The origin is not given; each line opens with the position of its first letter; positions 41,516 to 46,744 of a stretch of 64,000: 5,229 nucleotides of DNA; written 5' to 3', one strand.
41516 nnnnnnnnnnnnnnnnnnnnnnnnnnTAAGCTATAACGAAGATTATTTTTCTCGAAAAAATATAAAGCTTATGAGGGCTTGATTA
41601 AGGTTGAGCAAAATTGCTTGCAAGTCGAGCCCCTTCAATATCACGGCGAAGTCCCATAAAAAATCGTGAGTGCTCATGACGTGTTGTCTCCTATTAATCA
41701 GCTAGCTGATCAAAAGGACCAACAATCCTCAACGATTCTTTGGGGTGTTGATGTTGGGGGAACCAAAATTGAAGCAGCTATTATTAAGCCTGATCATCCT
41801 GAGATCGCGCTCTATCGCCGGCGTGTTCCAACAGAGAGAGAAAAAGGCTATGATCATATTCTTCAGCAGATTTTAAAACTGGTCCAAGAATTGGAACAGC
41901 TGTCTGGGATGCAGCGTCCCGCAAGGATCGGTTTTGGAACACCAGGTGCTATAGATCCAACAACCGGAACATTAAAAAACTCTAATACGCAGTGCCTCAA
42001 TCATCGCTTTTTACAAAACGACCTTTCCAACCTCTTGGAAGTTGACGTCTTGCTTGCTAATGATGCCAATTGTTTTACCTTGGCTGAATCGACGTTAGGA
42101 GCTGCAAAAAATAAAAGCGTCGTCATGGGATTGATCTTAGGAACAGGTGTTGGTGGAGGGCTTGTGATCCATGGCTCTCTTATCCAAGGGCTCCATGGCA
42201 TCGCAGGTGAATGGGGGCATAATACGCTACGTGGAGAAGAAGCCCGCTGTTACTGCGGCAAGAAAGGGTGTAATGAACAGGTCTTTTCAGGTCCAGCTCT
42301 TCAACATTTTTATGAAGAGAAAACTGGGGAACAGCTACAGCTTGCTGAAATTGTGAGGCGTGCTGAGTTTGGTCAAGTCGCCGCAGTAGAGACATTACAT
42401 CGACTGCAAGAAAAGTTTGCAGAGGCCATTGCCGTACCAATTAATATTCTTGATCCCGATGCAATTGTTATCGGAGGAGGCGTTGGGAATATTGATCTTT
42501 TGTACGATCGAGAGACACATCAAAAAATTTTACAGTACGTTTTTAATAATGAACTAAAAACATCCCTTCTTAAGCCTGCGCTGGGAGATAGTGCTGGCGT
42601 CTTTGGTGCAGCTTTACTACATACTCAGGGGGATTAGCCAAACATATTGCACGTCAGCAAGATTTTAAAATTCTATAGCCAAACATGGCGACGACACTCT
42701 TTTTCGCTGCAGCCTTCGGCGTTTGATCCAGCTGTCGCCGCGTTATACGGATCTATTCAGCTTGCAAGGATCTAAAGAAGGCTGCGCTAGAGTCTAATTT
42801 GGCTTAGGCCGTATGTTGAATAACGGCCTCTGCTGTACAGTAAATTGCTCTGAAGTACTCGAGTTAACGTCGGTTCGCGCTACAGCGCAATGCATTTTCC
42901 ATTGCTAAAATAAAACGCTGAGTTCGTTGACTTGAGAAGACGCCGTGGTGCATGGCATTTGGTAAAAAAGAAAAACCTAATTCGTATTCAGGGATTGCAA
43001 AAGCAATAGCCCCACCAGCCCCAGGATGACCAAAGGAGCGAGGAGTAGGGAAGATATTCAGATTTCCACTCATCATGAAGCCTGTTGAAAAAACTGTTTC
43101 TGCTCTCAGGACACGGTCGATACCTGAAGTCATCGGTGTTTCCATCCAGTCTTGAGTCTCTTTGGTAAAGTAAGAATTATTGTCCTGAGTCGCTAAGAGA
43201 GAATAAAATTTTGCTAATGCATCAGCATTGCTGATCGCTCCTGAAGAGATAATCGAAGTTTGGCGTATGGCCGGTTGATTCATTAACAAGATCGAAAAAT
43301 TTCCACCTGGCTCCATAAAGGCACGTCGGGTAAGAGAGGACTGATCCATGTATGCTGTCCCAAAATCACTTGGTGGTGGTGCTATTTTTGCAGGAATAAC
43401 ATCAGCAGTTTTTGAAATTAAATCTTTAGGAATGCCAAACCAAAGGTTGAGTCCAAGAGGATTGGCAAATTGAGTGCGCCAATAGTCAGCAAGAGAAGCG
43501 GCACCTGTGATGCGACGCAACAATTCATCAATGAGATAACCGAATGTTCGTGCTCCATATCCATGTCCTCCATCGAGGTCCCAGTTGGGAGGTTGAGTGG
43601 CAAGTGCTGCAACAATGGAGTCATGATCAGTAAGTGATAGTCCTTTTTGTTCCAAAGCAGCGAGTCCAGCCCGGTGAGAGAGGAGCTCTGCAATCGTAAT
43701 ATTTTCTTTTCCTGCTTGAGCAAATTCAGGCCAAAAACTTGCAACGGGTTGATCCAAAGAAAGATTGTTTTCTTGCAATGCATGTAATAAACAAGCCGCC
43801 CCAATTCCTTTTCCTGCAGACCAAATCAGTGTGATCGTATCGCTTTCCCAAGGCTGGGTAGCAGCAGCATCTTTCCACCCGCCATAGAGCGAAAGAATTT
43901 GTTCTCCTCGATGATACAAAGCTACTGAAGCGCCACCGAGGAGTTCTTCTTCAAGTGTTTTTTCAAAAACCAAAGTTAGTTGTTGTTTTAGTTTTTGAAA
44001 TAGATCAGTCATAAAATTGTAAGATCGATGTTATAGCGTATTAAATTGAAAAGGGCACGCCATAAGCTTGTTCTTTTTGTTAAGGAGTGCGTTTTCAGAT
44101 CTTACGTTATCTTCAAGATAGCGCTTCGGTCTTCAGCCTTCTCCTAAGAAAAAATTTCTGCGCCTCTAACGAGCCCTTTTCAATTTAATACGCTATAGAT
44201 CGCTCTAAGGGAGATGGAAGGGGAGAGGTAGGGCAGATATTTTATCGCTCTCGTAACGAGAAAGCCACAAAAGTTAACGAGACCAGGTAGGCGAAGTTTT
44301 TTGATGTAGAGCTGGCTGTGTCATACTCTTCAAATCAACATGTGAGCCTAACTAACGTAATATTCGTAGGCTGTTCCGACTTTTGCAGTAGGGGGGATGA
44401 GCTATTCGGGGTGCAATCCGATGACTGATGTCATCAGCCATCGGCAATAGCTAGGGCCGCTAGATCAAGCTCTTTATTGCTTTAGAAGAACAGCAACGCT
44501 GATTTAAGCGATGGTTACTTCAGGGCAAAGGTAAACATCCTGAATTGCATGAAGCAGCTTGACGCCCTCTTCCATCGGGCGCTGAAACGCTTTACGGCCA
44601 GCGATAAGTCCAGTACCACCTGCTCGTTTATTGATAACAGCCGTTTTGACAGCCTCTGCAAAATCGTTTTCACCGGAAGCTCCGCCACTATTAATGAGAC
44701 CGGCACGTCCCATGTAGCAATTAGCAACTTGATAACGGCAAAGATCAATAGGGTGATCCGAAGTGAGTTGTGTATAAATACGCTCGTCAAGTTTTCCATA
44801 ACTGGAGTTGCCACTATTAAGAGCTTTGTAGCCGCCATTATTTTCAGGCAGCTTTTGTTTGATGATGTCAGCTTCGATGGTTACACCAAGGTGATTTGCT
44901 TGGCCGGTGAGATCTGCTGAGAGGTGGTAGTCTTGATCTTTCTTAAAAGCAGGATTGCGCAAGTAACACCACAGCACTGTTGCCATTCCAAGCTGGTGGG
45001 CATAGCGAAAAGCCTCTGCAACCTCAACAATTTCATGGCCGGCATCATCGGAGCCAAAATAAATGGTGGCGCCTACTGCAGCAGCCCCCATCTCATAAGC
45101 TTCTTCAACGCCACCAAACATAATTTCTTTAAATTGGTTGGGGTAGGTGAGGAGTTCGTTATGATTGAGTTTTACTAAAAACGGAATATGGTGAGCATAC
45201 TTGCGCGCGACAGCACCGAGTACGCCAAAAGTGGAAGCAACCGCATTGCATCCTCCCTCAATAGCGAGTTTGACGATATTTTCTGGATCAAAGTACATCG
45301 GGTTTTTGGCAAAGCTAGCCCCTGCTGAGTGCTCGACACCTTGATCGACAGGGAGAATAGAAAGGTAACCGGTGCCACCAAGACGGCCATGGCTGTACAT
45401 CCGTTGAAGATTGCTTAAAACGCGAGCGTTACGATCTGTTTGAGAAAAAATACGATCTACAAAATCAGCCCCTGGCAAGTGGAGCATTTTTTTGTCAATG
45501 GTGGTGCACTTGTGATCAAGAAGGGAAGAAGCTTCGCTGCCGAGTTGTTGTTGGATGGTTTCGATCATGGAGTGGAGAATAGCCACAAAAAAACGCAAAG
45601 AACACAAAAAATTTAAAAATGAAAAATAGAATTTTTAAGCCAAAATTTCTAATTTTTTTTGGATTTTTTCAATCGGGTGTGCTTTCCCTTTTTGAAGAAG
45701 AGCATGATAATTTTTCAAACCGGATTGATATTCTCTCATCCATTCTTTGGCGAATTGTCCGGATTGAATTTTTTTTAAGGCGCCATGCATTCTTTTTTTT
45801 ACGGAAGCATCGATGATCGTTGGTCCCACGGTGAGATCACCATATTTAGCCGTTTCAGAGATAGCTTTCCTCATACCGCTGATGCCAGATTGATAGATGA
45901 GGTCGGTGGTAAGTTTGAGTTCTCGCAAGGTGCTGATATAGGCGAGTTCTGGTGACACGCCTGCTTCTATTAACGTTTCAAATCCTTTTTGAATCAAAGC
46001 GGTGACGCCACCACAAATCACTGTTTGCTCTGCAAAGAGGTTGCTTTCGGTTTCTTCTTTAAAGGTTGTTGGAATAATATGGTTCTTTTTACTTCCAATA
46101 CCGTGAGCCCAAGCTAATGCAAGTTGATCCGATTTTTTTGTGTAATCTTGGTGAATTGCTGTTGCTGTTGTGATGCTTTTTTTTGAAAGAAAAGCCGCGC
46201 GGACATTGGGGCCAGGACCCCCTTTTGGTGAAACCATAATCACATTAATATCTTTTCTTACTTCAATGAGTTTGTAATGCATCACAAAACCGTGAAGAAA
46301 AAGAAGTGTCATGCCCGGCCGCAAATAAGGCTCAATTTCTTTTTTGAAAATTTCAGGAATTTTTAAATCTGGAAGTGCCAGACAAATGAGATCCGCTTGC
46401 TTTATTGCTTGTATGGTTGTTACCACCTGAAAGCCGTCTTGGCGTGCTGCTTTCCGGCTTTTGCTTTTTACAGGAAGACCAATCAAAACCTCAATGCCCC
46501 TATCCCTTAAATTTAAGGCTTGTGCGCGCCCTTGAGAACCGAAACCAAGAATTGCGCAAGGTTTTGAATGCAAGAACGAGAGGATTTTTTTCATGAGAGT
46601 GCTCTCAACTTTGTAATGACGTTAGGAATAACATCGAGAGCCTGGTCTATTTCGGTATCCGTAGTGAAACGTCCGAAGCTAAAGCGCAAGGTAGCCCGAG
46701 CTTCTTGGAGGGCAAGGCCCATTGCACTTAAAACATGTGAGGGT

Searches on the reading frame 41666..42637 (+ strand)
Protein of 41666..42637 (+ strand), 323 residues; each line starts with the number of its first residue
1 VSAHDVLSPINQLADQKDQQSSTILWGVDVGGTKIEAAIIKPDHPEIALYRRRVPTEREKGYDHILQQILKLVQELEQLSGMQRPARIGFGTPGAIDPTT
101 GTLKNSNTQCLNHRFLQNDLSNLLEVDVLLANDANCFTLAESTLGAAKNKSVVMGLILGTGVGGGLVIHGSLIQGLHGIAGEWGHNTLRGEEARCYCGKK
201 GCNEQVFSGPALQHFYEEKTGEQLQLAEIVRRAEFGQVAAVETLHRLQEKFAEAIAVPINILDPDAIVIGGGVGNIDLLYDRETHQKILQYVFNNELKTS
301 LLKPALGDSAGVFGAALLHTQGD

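Call 72: search_protein_families(library=pfam, proteins=[window:41666-42637:+], max_evalue=0.00001)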
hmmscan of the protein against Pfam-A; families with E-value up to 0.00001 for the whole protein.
window:41666-42637:+ (323 aa): 1 family
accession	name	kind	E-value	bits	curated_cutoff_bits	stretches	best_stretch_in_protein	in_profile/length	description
PF00480.26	ROK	-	7.8e-70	236.1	22.9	1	27-320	3-292/294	ROK family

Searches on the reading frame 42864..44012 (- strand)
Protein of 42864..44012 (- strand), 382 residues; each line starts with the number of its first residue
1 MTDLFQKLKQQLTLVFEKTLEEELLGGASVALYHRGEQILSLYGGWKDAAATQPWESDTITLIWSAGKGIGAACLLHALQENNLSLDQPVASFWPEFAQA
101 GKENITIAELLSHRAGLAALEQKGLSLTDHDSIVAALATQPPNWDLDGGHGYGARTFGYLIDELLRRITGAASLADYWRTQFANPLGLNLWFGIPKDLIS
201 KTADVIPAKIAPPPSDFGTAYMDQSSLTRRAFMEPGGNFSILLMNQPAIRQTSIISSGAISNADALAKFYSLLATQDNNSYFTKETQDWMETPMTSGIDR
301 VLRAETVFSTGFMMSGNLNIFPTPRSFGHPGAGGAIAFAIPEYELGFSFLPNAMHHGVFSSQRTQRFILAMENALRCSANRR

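Call 72: search_protein_families(library=pfam, proteins=[window:42864-44012:-], max_evalue=0.00001)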
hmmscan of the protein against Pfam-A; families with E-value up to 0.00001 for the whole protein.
window:42864-44012:- (382 aa): 1 family
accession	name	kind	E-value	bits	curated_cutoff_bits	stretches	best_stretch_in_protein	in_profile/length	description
PF00144.29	Beta-lactamase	-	3.3e-55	188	27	1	20-357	9-315/329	Beta-lactamase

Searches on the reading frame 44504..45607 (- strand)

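Call 72: search_protein_families(library=pfam, proteins=[window:44504-45607:-], max_evalue=0.00001)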
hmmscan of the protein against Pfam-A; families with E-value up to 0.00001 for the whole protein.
window:44504-45607:- (367 aa): 1 family
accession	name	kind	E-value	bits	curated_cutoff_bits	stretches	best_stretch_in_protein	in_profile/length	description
PF01791.15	DeoC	-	1.4e-62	211.8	23.8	1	83-343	2-229/229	DeoC/LacD family aldolase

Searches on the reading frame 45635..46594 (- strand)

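Call 72: search_protein_families(library=pfam, proteins=[window:45635-46594:-], max_evalue=0.00001)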
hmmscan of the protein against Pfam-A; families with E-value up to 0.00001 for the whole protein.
window:45635-46594:- (319 aa): 3 families
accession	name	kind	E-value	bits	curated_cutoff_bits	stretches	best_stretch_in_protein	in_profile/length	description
PF07991.19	KARI_N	-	8.8e-52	175.4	20.6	1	8-170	2-163/165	Acetohydroxy acid isomeroreductase, NADPH-binding domain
PF01450.25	KARI_C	-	3e-50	170.7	29.1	1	178-316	1-139/144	Ketol-acid reductoisomerase, C-terminal domain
PF03807.23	F420_oxidored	-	7.8e-06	26.8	21.6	0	14-85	3-78/94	NADP oxidoreductase coenzyme F420-dependent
